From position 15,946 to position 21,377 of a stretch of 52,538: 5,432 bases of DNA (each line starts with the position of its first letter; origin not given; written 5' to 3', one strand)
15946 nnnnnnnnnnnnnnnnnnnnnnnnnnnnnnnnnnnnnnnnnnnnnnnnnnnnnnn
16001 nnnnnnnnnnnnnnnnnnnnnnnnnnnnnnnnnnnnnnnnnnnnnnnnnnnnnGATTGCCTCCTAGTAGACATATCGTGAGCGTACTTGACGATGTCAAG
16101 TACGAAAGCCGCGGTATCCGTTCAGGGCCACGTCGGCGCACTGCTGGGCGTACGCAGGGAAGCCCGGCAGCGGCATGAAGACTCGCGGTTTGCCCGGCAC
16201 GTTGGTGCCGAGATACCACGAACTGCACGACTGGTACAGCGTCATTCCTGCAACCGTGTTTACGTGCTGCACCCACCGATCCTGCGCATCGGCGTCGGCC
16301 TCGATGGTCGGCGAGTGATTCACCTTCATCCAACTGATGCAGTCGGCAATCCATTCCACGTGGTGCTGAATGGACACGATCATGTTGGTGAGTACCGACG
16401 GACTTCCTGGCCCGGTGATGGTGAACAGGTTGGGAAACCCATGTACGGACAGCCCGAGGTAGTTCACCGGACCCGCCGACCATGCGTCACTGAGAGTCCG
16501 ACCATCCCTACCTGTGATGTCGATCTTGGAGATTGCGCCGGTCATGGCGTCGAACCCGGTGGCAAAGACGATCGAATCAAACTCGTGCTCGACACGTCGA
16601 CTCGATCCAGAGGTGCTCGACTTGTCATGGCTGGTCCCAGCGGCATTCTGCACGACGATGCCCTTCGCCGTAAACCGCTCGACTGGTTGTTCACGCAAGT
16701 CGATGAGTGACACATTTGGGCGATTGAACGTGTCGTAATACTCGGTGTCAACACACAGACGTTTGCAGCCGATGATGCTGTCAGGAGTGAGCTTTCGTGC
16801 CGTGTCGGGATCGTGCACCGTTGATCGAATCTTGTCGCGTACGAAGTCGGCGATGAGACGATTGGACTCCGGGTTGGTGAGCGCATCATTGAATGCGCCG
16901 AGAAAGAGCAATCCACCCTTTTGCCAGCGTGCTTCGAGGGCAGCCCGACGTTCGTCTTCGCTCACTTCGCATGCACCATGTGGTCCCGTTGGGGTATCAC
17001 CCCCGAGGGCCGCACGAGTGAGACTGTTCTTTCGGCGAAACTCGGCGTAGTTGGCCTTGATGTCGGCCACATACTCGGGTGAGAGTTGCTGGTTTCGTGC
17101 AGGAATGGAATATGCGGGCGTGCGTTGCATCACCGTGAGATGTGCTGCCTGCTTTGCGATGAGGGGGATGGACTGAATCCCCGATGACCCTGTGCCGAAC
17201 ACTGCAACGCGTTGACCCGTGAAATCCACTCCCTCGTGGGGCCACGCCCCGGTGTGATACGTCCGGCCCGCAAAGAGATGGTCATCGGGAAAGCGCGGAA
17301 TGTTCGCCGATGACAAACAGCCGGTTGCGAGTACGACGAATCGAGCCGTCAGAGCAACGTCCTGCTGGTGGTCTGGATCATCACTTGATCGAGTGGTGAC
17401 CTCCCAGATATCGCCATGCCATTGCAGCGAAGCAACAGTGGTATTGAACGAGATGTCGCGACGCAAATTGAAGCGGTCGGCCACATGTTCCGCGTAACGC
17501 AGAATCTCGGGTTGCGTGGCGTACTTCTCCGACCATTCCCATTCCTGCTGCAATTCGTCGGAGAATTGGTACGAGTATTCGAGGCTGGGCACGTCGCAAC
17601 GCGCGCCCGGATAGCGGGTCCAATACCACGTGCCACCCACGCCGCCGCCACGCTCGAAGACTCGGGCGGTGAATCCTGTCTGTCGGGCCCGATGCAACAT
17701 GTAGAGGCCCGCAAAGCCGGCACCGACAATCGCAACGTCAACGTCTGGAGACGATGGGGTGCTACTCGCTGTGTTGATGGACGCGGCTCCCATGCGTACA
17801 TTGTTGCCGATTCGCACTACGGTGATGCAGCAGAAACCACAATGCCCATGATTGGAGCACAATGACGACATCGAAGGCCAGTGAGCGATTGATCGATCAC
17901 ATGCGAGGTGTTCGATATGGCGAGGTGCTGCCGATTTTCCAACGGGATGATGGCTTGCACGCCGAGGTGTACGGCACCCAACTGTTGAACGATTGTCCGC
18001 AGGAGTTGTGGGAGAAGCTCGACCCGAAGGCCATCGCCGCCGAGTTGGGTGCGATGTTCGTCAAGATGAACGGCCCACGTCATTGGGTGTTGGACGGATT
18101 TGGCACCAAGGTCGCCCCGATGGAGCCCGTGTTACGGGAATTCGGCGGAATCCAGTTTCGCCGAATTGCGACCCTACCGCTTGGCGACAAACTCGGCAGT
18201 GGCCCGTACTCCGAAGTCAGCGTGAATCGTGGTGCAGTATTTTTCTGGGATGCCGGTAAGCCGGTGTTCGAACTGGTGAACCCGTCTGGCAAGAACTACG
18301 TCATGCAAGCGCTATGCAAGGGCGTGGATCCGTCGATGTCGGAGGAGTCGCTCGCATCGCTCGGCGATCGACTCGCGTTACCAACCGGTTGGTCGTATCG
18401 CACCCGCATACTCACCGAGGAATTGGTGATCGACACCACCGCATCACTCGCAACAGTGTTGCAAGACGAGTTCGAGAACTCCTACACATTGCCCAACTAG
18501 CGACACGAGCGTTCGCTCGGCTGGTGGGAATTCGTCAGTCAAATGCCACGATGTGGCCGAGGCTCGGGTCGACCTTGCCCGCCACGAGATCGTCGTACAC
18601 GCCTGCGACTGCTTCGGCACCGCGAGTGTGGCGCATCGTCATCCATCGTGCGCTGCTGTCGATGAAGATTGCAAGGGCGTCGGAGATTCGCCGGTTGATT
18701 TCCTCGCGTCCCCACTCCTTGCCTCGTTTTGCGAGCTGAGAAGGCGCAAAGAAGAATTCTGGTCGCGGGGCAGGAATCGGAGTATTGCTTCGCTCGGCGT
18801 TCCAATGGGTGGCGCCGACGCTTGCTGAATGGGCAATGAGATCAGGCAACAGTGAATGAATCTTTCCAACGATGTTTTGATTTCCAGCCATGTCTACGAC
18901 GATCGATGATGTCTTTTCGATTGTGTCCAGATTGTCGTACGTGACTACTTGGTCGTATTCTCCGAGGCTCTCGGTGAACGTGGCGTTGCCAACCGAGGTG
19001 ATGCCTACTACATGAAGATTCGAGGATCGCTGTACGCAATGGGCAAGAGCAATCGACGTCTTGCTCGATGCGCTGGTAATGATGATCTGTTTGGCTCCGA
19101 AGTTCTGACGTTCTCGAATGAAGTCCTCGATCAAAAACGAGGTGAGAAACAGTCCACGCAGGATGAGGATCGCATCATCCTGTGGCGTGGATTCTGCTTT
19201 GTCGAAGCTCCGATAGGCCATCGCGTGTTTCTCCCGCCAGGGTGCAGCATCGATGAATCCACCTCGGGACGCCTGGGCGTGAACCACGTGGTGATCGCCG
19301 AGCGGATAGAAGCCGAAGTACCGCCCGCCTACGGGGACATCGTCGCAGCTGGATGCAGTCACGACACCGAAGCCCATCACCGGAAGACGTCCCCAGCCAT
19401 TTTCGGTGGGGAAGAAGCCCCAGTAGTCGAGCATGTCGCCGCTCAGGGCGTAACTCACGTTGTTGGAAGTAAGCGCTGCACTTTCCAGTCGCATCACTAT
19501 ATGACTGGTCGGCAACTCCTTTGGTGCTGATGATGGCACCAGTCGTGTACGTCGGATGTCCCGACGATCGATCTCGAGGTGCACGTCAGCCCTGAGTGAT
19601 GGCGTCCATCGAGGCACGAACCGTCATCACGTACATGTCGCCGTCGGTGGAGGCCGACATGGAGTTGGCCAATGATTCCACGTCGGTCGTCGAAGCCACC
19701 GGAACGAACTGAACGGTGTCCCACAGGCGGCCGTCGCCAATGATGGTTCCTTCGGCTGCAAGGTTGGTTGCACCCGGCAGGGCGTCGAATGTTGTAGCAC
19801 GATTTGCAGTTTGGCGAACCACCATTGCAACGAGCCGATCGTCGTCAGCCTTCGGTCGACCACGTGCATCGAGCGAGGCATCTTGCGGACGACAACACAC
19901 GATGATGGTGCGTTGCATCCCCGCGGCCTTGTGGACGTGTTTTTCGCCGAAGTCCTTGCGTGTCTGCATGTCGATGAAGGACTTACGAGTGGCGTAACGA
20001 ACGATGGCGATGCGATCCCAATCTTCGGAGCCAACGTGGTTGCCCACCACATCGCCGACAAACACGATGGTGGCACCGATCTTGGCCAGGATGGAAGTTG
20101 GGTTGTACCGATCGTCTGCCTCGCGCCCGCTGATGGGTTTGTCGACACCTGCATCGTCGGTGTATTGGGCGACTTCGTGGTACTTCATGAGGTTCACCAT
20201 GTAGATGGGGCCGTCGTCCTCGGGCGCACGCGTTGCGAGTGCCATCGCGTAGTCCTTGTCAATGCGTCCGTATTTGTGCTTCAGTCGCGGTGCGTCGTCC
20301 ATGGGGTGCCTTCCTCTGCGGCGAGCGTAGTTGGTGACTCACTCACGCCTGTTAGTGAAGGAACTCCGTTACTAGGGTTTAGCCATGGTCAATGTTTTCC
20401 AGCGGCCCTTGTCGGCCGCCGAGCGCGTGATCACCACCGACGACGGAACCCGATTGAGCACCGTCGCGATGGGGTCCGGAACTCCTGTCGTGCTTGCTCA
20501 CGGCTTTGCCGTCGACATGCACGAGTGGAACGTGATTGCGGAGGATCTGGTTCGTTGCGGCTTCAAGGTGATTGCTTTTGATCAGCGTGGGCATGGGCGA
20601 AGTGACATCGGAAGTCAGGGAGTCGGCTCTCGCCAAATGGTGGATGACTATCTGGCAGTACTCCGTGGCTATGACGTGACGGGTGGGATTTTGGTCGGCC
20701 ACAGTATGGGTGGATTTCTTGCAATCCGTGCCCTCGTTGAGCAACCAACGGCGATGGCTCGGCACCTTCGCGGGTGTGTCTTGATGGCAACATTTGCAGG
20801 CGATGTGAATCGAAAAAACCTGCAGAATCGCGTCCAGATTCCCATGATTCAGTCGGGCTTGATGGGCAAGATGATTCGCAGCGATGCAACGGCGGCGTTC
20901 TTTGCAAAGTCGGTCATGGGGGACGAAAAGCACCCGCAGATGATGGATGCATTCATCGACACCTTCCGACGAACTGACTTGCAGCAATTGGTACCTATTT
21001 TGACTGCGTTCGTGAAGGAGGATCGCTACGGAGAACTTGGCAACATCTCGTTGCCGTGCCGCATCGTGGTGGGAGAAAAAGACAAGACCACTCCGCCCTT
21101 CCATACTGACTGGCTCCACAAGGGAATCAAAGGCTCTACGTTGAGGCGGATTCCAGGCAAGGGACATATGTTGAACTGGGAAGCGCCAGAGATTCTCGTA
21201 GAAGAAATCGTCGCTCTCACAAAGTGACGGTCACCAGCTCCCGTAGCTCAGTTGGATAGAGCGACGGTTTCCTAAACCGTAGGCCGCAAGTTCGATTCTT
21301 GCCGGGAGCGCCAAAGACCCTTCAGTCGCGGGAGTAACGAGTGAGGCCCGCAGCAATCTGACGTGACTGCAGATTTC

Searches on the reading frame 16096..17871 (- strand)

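Call 94: search_protein_families(library=pfam, proteins=[window:16096-17871:-], max_evalue=0.00001)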
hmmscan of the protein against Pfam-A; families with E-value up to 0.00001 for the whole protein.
window:16096-17871:- (591 aa): 6 families
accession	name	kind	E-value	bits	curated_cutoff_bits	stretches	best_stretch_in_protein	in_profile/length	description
PF00743.25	FMO-like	-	1.5e-14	53.8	22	1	46-254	4-218/532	Flavin-binding monooxygenase-like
PF13738.12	Pyr_redox_3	-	1.6e-14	54.3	30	1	48-275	2-222/305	Pyridine nucleotide-disulphide oxidoreductase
PF07992.20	Pyr_redox_2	-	4.9e-12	46.3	26.1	1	45-287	2-209/291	Pyridine nucleotide-disulphide oxidoreductase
PF13450.12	NAD_binding_8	-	1.9e-10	41.3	21.9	1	48-95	1-48/68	NAD(P)-binding Rossmann-like domain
PF01266.30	DAO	-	7.3e-07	29.5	27.9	0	45-81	1-38/353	FAD dependent oxidoreductase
PF13434.12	Lys_Orn_oxgnase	-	1e-06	28.6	21.3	0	115-270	89-245/339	L-lysine 6-monooxygenase/L-ornithine 5-monooxygenase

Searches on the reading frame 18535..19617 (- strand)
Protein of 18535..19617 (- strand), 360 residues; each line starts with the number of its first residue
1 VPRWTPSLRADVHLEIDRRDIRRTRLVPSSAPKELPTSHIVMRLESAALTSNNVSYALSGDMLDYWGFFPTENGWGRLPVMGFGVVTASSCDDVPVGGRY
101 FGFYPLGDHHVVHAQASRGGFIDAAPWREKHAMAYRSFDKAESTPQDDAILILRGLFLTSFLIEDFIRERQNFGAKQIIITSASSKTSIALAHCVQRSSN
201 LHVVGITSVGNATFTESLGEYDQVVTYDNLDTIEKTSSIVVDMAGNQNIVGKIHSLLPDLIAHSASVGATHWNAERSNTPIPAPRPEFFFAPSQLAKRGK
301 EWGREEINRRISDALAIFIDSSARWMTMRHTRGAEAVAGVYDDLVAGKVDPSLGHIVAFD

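Call 94: search_protein_families(library=pfam, proteins=[window:18535-19617:-], max_evalue=0.00001)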
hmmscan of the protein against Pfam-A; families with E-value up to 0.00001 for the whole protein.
window:18535-19617:- (360 aa): 1 family
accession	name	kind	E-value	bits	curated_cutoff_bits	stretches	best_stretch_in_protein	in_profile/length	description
PF11017.14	DUF2855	-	3.5e-83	280.6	30.9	1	48-350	2-335/335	Protein of unknown function (DUF2855)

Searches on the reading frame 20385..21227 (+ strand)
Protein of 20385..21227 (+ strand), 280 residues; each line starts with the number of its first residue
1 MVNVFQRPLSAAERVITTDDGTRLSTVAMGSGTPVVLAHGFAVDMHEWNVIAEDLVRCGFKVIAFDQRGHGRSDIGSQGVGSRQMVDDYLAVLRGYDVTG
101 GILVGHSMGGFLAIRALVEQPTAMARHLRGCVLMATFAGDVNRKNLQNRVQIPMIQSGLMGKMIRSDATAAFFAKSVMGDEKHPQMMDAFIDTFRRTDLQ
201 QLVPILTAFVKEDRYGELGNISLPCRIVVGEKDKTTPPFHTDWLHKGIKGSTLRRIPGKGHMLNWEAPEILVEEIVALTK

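Call 94: search_protein_families(library=pfam, proteins=[window:20385-21227:+], max_evalue=0.00001)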
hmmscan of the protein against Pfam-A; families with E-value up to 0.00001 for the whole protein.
window:20385-21227:+ (280 aa): 3 families
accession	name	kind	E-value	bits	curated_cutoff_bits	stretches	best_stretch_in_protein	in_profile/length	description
PF00561.26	Abhydrolase_1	-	4.6e-24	85.9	25.8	1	34-268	2-245/245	alpha/beta hydrolase fold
PF12697.13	Abhydrolase_6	-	7e-24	86.1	26.3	1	35-273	1-216/217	Alpha/beta hydrolase family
PF12146.15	Hydrolase_4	-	2.7e-21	76.4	27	1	35-266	7-237/239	Serine aminopeptidase, S33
